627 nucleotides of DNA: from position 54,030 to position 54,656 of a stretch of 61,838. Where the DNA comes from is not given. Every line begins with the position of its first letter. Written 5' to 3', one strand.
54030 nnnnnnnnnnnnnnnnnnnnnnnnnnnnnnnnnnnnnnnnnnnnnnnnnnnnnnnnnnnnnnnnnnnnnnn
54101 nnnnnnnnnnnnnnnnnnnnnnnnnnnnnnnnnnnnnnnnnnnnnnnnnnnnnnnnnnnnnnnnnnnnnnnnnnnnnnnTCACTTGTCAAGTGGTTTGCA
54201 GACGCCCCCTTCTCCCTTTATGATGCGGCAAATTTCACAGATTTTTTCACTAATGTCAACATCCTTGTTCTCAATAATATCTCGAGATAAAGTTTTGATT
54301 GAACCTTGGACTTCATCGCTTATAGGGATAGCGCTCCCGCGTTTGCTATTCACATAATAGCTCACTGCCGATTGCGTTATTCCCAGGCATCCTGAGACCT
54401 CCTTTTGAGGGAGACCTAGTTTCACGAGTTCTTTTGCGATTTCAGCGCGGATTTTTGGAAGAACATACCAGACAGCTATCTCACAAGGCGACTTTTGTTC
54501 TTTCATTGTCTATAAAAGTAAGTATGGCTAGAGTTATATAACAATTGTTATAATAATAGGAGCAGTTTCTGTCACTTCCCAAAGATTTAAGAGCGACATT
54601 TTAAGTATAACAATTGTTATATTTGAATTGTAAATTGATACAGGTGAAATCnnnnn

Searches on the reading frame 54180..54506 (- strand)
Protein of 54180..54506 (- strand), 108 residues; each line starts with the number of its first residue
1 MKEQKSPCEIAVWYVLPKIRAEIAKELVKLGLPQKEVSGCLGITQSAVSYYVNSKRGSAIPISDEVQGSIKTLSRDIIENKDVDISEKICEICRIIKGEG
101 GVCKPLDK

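Call 8: search_protein_families(library=pfam, proteins=[window:54180-54506:-], max_evalue=0.01)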
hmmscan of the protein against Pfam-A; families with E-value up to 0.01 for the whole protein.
window:54180-54506:- (108 aa): 1 family
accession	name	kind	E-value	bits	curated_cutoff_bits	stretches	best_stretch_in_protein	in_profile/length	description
PF01381.28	HTH_3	-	0.0029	18.1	23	1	23-56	1-34/55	Helix-turn-helix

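Call 10: search_protein_families(library=ncbifam, proteins=[window:54180-54506:-], max_evalue=0.01)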
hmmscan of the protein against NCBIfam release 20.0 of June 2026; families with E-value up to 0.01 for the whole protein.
window:54180-54506:- (108 aa): 0 families

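Call 11: find_homologous_proteins(query=window:54180-54506:-)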
Query window:54180-54506:- (108 aa): 10 proteins with E <= 0.001 among 10 candidates.
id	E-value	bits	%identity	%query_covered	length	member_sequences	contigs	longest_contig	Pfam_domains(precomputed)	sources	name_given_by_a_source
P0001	6.5e-56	205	89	100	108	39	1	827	-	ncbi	-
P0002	1.9e-55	203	88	100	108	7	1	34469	-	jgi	jgi:predicted transcriptional regulator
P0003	3.3e-27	113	52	100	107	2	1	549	-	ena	-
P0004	6.3e-27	112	51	100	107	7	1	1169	-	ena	-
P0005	5.6e-25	105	50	93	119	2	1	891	PF01381.29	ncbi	-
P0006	7.8e-24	102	50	93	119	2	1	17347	PF01381.29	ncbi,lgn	-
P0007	8.4e-23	98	49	93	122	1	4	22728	PF09048.18,PF01381.29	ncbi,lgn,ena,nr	ncbi:MAG TPA: helix-turn-helix domain-containing protein [Candidatus Acetothermia bacterium]|nr:heli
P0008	1.2e-21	95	45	93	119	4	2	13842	PF01381.29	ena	-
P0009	2.6e-21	94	51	82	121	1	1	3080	PF13744.13,PF01381.29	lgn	-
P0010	3.1e-21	93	45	93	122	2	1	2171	PF13744.13,PF01381.29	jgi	-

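Call 18: find_encoding_contigs(protein=P0002, flank=6000)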
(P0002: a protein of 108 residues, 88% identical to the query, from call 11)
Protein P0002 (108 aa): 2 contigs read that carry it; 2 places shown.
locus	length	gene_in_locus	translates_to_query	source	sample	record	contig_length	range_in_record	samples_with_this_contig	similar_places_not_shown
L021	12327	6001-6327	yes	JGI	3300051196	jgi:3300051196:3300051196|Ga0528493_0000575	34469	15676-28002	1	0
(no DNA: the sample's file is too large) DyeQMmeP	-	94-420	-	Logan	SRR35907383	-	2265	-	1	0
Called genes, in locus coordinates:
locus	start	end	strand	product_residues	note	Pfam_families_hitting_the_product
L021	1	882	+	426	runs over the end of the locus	PF01566:Nramp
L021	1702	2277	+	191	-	-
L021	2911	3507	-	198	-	PF07021:MetW, PF13489:Methyltransf_23, PF13847:Methyltransf_31, PF13649:Methyltransf_25, PF08241:Methyltransf_11, PF08242:Methyltransf_12 (weak)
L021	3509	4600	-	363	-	PF00561:Abhydrolase_1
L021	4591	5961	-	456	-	PF01053:Cys_Met_Meta_PP, PF01041:DegT_DnrJ_EryC1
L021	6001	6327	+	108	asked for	-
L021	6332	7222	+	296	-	PF02445:NadA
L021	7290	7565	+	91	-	-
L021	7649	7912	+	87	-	-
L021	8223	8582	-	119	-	-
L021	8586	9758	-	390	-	PF00266:Aminotran_5, PF01212:Beta_elim_lyase (faint), PF05889:SepSecS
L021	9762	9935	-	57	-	-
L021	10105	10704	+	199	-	PF08915:tRNA-Thr_ED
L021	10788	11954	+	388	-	PF00266:Aminotran_5, PF01053:Cys_Met_Meta_PP (weak), PF01212:Beta_elim_lyase, PF01041:DegT_DnrJ_EryC1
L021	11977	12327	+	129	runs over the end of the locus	PF01592:NifU_N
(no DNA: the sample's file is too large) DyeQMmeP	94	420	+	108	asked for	-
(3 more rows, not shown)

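Call 22: find_related_loci(query=A1, collection=genome_contigs, flank=3000)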
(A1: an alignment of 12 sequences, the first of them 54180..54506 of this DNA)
Query A1 (108 aa) in genome_contigs; peptide patterns used: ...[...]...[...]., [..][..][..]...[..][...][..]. (x = any residue, [..] = any of these).
528 stretches matched a pattern; 486 encode a relative of the query (tblastn E <= 1e-3); the best 80 are kept; 80 distinct loci.
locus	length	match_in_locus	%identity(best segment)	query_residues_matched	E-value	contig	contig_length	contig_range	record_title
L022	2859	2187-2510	91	1-108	2e-61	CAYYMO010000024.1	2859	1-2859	MAG TPA_asm: uncultured Methanomicrobia archaeon isolate SRP140028_co1_490 genome assembly, contig: k141_4214622, whole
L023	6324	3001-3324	92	1-108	3e-61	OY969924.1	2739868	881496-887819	MAG: Euryarchaeota archaeon isolate MFD04492.bin.2.48 genome assembly, chromosome: 1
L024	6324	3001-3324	89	1-108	2e-59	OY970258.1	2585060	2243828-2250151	MAG: Euryarchaeota archaeon isolate MFD04408.bin.c.2 genome assembly, chromosome: 1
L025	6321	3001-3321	51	1-108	6e-35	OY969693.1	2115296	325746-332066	MAG: Euryarchaeota archaeon isolate MFD04408.bin.c.4 genome assembly, chromosome: 1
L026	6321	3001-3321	51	1-108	1e-34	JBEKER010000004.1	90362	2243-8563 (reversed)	MAG: Halobacteriota archaeon isolate SPRUCE 210 SPRUCE_210_4, whole genome shotgun sequence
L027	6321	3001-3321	51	1-108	1e-34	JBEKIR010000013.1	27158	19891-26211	MAG: Halobacteriota archaeon isolate SPRUCE 304 SPRUCE_304_13, whole genome shotgun sequence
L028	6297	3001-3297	55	1-99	1e-33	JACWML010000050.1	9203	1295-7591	MAG: Methanomicrobia archaeon isolate SPRUCE.2015.31.metabat2.23 SPRUCE.2015.31_scaffold_2185, whole genome shotgun sequ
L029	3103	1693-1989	53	1-99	2e-33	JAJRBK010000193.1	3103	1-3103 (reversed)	MAG: Methanobacteriota archaeon isolate OWC_0036 OWC_0036_k121_22071222, whole genome shotgun sequence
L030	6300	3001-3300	56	5-103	9e-33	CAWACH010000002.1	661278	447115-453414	MAG: uncultured Methanocellaceae archaeon isolate MFD09286.bin.2.142 genome assembly, contig: contig_32699, whole genome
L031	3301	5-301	53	1-99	3e-32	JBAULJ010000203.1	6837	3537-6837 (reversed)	MAG: Halobacteriota archaeon isolate MFD04544_ilm_asm_bin8 k127_206509, whole genome shotgun sequence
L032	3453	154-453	53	5-104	5e-32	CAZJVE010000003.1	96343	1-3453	MAG TPA_asm: uncultured archaeon isolate SRP167671_co4_118 genome assembly, contig: NODE_78_length_96343_cov_13.828940,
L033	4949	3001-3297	53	1-99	3e-32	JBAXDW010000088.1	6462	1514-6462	MAG: Methanobacteriota archaeon isolate ELA229 MAG229_88, whole genome shotgun sequence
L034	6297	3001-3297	53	1-99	4e-32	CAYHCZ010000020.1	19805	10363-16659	MAG TPA_asm: uncultured Methanomicrobia archaeon isolate ERP119294_co4_451 genome assembly, contig: NODE_2432_length_198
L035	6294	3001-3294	53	1-98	1e-31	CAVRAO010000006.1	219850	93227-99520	MAG: Euryarchaeota archaeon isolate MFD00032.bin.1.50 genome assembly, contig: contig_13851, whole genome shotgun sequen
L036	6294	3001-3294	52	1-98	1e-31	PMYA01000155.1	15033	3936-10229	MAG: Methanobacteriota archaeon isolate fen_29 73.20110800_E2D.14_contig_6896, whole genome shotgun sequence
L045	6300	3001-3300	54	5-103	1e-30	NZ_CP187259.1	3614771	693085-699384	Methanocella sp. MCL-LM chromosome, complete genome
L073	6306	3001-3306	50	5-104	2e-28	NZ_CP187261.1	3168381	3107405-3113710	Methanobacterium sp. MBAC-LM chromosome, complete genome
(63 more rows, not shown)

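Call 24: search_protein_representatives(alignment_id=A1)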
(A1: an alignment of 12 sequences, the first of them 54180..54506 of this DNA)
Query: 12 sequences, 120 profile positions. Proteins with E-value up to 0.001 (for the whole library): 2678; up to 1e-10: 1240; up to 1e-30: 13. The best 150 are listed.
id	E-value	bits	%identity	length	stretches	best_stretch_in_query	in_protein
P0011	5.0e-48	178.1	-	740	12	25-77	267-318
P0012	1.6e-42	160.3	-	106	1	1-105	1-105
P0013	1.7e-41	157.1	-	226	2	5-104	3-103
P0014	1.7e-38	147.4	-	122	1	4-119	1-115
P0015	9.9e-37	141.7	-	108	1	4-107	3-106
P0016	2.0e-36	140.6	-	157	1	4-119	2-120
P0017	2.8e-34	133.8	-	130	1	6-119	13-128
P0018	6.5e-34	132.6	-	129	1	4-119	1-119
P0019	1.1e-32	128.6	-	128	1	2-119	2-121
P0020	1.1e-32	128.6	-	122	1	4-119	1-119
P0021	1.3e-31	125.2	-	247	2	5-100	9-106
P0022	5.9e-31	123.0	-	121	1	4-120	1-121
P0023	7.6e-31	122.7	-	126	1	5-118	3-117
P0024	1.7e-30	121.5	-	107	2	12-101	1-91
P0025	3.2e-30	120.7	-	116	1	4-101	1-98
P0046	9.4e-28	112.7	-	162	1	4-120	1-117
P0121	5.5e-23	97.3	-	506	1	6-118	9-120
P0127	9.4e-23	96.6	-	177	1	6-82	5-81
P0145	2.1e-22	95.4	-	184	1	6-119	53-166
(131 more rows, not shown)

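Call 29: search_solved_structures(query=A2, max_evalue=1, show_alignments=2)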
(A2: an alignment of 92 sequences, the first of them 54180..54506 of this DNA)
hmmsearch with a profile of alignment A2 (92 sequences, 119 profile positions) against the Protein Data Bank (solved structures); distinct sequences matched with E-value up to 1: 75 (the best 60 are shown).
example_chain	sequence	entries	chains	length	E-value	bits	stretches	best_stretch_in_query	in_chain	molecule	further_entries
28tn_A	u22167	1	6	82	1.3e-07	35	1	21-72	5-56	lambda repressor-like protein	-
8vd6_A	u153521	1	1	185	8e-07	32.5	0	21-41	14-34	CAP REPEAT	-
8cws_A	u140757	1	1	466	9.3e-06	29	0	9-38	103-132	F4132-2 Chain A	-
8cwy_A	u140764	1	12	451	1.3e-05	28.6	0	9-38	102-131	T32-15-1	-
8tac_A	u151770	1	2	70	0.0011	22.3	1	16-65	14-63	DBP48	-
2zkz_A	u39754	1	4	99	0.0029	21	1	16-62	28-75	Transcriptional repressor pagR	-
2a6c_A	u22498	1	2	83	0.0034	20.7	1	20-52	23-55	Helix-turn-helix motif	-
2pij_A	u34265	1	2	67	0.0041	20.5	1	20-64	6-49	Prophage Pfl 6 Cro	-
5w8z_A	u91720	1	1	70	0.0043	20.4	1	20-69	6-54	XPH2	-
1rzs_A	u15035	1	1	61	0.0081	19.5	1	29-49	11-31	Regulatory protein cro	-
7bhy_A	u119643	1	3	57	0.013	18.8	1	23-52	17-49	Deoxyribonucleoside regulator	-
4omy_A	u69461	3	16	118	0.014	18.8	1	20-67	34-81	NolR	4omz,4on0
4mcx_A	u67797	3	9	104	0.017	18.5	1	19-61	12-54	Antidote protein | Antitoxin HigA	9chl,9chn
2r63_A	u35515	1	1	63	0.019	18.4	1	16-52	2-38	REPRESSOR PROTEIN FROM BACTERIOPHAGE 434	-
7r6r_A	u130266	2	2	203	0.021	18.2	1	22-50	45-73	Immunity repressor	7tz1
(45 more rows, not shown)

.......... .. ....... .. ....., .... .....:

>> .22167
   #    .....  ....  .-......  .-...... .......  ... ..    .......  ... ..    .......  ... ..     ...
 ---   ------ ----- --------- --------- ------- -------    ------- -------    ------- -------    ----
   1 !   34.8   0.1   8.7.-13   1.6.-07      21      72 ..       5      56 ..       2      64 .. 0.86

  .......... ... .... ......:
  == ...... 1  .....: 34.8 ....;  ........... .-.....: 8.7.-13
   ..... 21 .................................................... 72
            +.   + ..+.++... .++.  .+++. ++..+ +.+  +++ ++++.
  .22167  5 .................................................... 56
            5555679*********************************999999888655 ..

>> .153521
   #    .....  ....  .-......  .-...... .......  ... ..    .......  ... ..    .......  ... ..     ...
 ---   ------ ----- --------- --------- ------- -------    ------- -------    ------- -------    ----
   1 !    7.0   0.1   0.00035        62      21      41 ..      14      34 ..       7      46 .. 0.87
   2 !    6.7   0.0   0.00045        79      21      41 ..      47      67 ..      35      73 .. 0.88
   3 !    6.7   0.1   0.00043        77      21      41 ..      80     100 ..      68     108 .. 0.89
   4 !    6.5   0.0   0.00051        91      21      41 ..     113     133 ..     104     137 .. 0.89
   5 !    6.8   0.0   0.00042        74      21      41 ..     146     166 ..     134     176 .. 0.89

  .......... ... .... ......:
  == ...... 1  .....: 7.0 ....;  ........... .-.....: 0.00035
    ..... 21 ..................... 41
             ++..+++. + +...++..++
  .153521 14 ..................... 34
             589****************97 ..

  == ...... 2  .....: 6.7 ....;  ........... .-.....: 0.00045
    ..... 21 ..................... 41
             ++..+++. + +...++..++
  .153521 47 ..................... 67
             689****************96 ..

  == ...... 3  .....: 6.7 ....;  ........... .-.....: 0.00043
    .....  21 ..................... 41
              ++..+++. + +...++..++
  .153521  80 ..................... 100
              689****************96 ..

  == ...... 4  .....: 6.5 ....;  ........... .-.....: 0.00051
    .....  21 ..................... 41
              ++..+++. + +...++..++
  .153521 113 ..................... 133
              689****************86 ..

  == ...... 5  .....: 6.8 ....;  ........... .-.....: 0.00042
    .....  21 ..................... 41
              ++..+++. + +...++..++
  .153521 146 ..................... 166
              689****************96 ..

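Call 34: predict_structure(alignment_id=A2)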
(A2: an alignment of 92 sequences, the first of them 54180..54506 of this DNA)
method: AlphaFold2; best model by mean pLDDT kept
length: 108 residues; sequences in the alignment: 92
mean_pLDDT: 84.2   pTM: 0.77
mean pLDDT of the five models: 84.2, 83.7, 83.4, 81.9, 81.5
residues with pLDDT >= 90: 60; 70-90: 28; 50-70: 13; < 50: 7
segments of 3 or more residues with pLDDT < 50: 103-108
pLDDT, mean of each block of 10 residues (from residue 1): 69 88 95 95 94 76 91 93 88 83 47
secondary structure, 60 per line:
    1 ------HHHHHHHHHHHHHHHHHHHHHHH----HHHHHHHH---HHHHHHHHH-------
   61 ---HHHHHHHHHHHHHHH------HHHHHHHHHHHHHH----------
elements in order: H7-29 H34-41 H45-53 H64-78 H85-98

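Call 39: fold_search(model_id=the predicted structure, library=pdb)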
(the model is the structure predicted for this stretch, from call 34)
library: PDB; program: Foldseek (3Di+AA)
matches with E <= 10: 553; with E <= 0.001: 0
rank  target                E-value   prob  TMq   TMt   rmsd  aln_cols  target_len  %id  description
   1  8dtq_A                2.9e-01  0.77  0.37  0.43   8.7        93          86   16  Crystal Structure of Staphylococcus aureus pSK41 Cop (released 2023-08-02)
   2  3zh9                  2.9e-01  0.72  0.41  0.15  10.8       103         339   13  Bacillus subtilis DNA clamp loader delta protein (YqeN) (released 2013-04-03)
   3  8dtq_B                3.1e-01  0.75  0.34  0.41   8.8        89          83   15  Crystal Structure of Staphylococcus aureus pSK41 Cop (released 2023-08-02)
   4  8tac_B                4.7e-01  0.63  0.29  0.44   6.9        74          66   27  Designed DNA binding protein (released 2024-08-28)
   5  2n5g_MODEL_1_A        6.9e-01  0.28  0.30  0.32  14.3       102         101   20  NMR structure of KorA, a plasmid-encoded, global transcription regulator KorA (released 2016-07-20)
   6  5woq_B                8.1e-01  0.51  0.36  0.43   8.4        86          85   16  Crystal structure of an XRE family protein transcriptional regulator from Mycobacterium smegmatis (released 2017-08-16)
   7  1trr_A                8.6e-01  0.44  0.32  0.33   6.1        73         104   20  TANDEM BINDING IN CRYSTALS OF A TRP REPRESSOR/OPERATOR HALF-SITE COMPLEX (released 1993-10-21)
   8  9f14_B                8.6e-01  0.41  0.31  0.12   8.2        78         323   17  The crystal structure of full length tetramer CysB from Klebsiella aerogenes in complex with N-acetylserine (released 2024-07-24)
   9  8tac_A                9.6e-01  0.38  0.31  0.43   7.1        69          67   32  Designed DNA binding protein (released 2024-08-28)
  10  5y2v_D                9.6e-01  0.23  0.29  0.13  10.8        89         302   19  Strcutrue of the full-length CcmR complexed with 2-OG from Synechocystis PCC6803 (released 2017-12-27)
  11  7c0g_B                1.1e+00  0.33  0.29  0.40   9.4        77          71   18  Aca1 in complex with 14bp palindromic DNA target (released 2021-05-05)
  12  4b8x_B                1.1e+00  0.14  0.27  0.23  14.6       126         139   16  Near atomic resolution crystal structure of Sco5413, a MarR family transcriptional regulator from Streptomyces coelico (released 2012-10-17)
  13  4x6g_A                1.1e+00  0.25  0.32  0.14   9.3        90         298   12  Full-length OxyR C199D from pseudomonas aeruginosa (released 2015-04-29)
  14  7bca_A                1.1e+00  0.21  0.29  0.33  13.6        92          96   17  Crystal structure of the HTH DNA binding protein ArdK from R388 plasmid bound to a direct-repeat DNA element (released 2022-07-13)
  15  5y2v_B                1.1e+00  0.18  0.29  0.13  10.3       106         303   14  Strcutrue of the full-length CcmR complexed with 2-OG from Synechocystis PCC6803 (released 2017-12-27)
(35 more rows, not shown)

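Call 53: list_cluster_members(proteins=[L045:2998-3375:+, L073:2998-3390:+, window:54183-54506:-, window:42623-43006:+])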
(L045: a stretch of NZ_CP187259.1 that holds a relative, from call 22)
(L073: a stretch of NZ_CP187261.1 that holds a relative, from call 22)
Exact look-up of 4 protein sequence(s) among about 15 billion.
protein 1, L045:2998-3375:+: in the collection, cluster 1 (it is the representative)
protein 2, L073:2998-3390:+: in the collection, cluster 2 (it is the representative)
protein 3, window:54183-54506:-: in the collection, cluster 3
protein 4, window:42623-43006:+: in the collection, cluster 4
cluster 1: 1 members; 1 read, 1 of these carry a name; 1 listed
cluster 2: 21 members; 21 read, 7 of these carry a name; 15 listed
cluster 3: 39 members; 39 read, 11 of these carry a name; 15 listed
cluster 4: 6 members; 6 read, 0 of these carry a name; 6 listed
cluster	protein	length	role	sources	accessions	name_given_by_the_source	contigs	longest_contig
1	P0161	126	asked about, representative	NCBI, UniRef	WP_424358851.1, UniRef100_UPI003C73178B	transcriptional regulator [Methanocella sp. MCL-LM] | transcriptional regulator n=1 Tax=Methanocella sp. MCL-LM TaxID=3412035 ...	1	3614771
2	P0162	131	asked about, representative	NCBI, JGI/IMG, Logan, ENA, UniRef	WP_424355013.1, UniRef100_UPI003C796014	transcriptional regulator [Methanobacterium sp. MBAC-LM] | predicted transcriptional regulator | transcriptional regulator n=1 Tax=Methanobacterium sp. MBAC-LM TaxID=3412034 ...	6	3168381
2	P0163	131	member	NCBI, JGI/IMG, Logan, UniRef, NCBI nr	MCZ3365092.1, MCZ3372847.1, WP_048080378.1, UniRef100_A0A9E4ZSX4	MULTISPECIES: transcriptional regulator [Methanobacterium] | predicted transcriptional regulator | Transcriptional regulator n=1 Tax=Methanobacterium veterum TaxID=408577 ...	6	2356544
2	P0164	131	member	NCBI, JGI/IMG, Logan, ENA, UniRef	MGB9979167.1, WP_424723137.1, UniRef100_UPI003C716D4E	transcriptional regulator [Methanobacterium sp.] | predicted transcriptional regulator | transcriptional regulator n=1 Tax=Methanobacterium sp. TaxID=2164 RepID=UPI003C716D4E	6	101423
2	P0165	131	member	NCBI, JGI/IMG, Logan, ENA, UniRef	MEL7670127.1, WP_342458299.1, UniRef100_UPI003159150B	transcriptional regulator [Methanobacterium sp.] | predicted transcriptional regulator | transcriptional regulator n=1 Tax=Methanobacterium sp. TaxID=2164 RepID=UPI003159150B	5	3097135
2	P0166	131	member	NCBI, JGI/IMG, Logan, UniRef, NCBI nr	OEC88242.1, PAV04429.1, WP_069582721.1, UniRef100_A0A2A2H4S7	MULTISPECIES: transcriptional regulator [Methanobacterium] | predicted transcriptional regulator | XRE family transcriptional regulator n=1 Tax=Methanobacterium bryantii TaxID=2161 ...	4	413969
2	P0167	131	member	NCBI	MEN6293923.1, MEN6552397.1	MAG: transcriptional regulator [Methanobacterium sp.]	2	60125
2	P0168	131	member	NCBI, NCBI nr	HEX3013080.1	MAG TPA: transcriptional regulator [Methanobacterium sp.] | transcriptional regulator [Methanobacterium sp.]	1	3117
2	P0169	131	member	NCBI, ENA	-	-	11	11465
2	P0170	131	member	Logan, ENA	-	-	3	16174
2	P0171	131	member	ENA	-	-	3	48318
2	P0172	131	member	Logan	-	-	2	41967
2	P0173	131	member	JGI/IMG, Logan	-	-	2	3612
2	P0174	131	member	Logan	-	-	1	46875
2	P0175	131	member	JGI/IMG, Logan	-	-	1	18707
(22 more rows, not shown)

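Call 67: find_homologous_proteins(query=P0162, max_evalue=1e-10)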
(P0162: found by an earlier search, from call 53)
Query P0162 (131 aa): 566 proteins with E <= 1e-10 among 580 candidates; the best 120 are listed.
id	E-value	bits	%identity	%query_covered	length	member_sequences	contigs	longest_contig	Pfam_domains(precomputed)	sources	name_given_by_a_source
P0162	2.3e-81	288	100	100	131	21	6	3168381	-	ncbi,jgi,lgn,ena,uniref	ncbi:transcriptional regulator [Methanobacterium sp. MBAC-LM]|jgi:predicted transcriptional regulato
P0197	4.0e-75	268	93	100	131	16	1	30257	-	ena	-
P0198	1.9e-71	256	87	100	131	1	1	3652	-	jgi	jgi:predicted transcriptional regulator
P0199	2.4e-71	256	88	100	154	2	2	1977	-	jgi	-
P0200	2.2e-69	249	85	100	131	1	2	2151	-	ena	-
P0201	6.9e-69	248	85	100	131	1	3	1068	PF01381.29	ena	-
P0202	1.1e-68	247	85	100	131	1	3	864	-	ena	-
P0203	2.4e-68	246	84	100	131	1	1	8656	-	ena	-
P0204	2.0e-67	243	82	100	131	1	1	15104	PF01381.29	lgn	-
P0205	2.5e-67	243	84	100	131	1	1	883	PF01381.29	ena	-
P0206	5.9e-67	242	82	100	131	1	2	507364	PF01381.29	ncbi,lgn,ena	-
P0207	7.4e-67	241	82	100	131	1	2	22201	PF01381.29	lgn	-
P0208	7.7e-67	241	82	100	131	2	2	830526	-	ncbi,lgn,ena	-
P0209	5.6e-66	238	82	100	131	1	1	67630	-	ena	-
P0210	7.4e-66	238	82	100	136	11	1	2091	-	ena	-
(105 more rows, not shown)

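Call 86: search_protein_families(library=pfam, proteins=[P0121, P0013, P0021, P0016, P0046, P0145, P0127], max_evalue=0.001)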
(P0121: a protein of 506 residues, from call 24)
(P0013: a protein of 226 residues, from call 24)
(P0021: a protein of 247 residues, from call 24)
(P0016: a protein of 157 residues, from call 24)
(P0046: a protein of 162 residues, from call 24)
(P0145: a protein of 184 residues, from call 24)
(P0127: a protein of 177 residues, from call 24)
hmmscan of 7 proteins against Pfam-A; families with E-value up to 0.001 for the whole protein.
P0121 (506 aa): 6 families
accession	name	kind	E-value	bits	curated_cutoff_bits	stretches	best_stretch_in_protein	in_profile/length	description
PF00266.25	Aminotran_5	-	1.7e-91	307.5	21.5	1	130-486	1-371/371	Aminotransferase class-V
PF01212.27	Beta_elim_lyase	-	2e-11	44.2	27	1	189-299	48-169/288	Beta-eliminating lyase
PF01041.23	DegT_DnrJ_EryC1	-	1.7e-07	31.2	19.8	1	190-303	41-150/360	DegT/DnrJ/EryC1/StrS aminotransferase family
PF01053.26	Cys_Met_Meta_PP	-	2.4e-06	26.8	27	1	176-300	57-175/381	Cys/Met metabolism PLP-dependent enzyme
PF01381.28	HTH_3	-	1.2e-05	25.7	23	1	31-62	6-37/55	Helix-turn-helix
PF00282.25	Pyridoxal_deC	-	0.00072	18.8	27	1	217-299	150-235/375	Pyridoxal-dependent decarboxylase conserved domain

P0013 (226 aa): 17 families
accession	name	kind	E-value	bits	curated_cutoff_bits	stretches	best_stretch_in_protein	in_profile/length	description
PF01381.28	HTH_3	-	2.2e-10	40.8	23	1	144-176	2-34/55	Helix-turn-helix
PF13412.12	HTH_24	-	1.4e-06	28.2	21.9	0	151-172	17-38/48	Winged helix-turn-helix DNA-binding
PF08281.18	Sigma70_r4_2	-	8.6e-06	25.8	25.7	0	25-52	21-48/54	Sigma-70, region 4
PF04545.22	Sigma70_r4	-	8.7e-06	25.6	24.1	0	149-170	18-39/50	Sigma-70, region 4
PF12844.13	HTH_19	-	1.4e-05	25.3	30.2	0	27-59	9-40/64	Helix-turn-helix domain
PF20317.4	HTH_60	-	3.1e-05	24.8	24.1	0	140-188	7-55/140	Helix-turn-helix domain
PF01022.26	HTH_5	-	3.1e-05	24.2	22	0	34-52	19-37/47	Bacterial regulatory protein, arsR family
PF13384.12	HTH_23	-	4.1e-05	23.7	24.6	0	148-173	15-39/50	Homeodomain-like domain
PF13545.12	HTH_Crp_2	-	5.2e-05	23.6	27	0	150-173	21-44/70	Crp-like helix-turn-helix domain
PF15943.11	YdaS_toxin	-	0.00015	22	30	0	154-195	11-48/65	Bacterial toxin YdaS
PF13744.12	HTH_37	-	0.00017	21.8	27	0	145-172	25-52/80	Helix-turn-helix domain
PF20432.4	Xre-like-HTH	-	0.00022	21.9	25.8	0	151-179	23-50/63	Antitoxin Xre-like helix-turn-helix domain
PF13560.12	HTH_31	-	0.00025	21.7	27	0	151-177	14-40/64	Helix-turn-helix domain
PF24034.1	DUF7343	-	0.00025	21.3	27.6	0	152-173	19-40/62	Domain of unknown function (DUF7343)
PF12802.13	MarR_2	-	0.00026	21.5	27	0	149-172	16-41/61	MarR family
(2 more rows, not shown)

P0021 (247 aa): 17 families
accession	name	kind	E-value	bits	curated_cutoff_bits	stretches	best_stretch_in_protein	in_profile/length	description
PF01381.28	HTH_3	-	5.4e-09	36.4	23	1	34-59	7-32/55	Helix-turn-helix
PF01022.26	HTH_5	-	7e-09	35.9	22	0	30-57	10-36/47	Bacterial regulatory protein, arsR family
PF08281.18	Sigma70_r4_2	-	3e-08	33.6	25.7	1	31-59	21-49/54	Sigma-70, region 4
PF15943.11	YdaS_toxin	-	3.1e-08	33.8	30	0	163-186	10-33/65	Bacterial toxin YdaS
PF13560.12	HTH_31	-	7e-08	33.1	27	1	29-63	7-42/64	Helix-turn-helix domain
PF04545.22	Sigma70_r4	-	2.8e-07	30.4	24.1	0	32-55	16-39/50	Sigma-70, region 4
PF13384.12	HTH_23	-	3.2e-07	30.4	24.6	0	24-59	7-40/50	Homeodomain-like domain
PF00126.33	HTH_1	-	2.7e-06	27.6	26.6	0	156-182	8-34/60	Bacterial regulatory helix-turn-helix protein, lysR family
PF12802.13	MarR_2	-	5.2e-06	27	27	1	21-59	4-43/61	MarR family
PF09048.16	Cro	-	6.4e-06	26.5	32.7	0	159-186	10-37/59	Cro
PF13545.12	HTH_Crp_2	-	8.8e-06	26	27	0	36-67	22-53/70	Crp-like helix-turn-helix domain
PF13412.12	HTH_24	-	1.7e-05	24.7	21.9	0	35-59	16-40/48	Winged helix-turn-helix DNA-binding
PF13744.12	HTH_37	-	2.4e-05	24.5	27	0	33-57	28-52/80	Helix-turn-helix domain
PF17762.8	HTH_ParB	-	4e-05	24.2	22.6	0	25-57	9-41/102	ParB HTH domain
PF14549.12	P22_Cro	-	0.00016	21.8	30.2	0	163-181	11-29/60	DNA-binding transcriptional regulator Cro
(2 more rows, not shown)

P0016 (157 aa): 0 families

P0046 (162 aa): 1 family
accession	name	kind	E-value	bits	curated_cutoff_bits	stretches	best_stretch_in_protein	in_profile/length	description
PF01381.28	HTH_3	-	6.3e-06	26.6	23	1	20-62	1-43/55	Helix-turn-helix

P0145 (184 aa): 1 family
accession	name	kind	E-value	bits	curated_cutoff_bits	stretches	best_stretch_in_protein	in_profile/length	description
PF01381.28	HTH_3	-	1.9e-07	31.4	23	1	70-115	1-46/55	Helix-turn-helix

P0127 (177 aa): 4 families
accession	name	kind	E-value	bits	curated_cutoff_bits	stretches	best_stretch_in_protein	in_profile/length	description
PF01381.28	HTH_3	-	4e-08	33.6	23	1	22-56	1-35/55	Helix-turn-helix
PF13412.12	HTH_24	-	0.00011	22.1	21.9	1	30-51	17-38/48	Winged helix-turn-helix DNA-binding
PF08281.18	Sigma70_r4_2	-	0.00029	20.8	25.7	1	29-51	25-47/54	Sigma-70, region 4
PF13560.12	HTH_31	-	0.0009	19.9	27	0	21-55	5-39/64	Helix-turn-helix domain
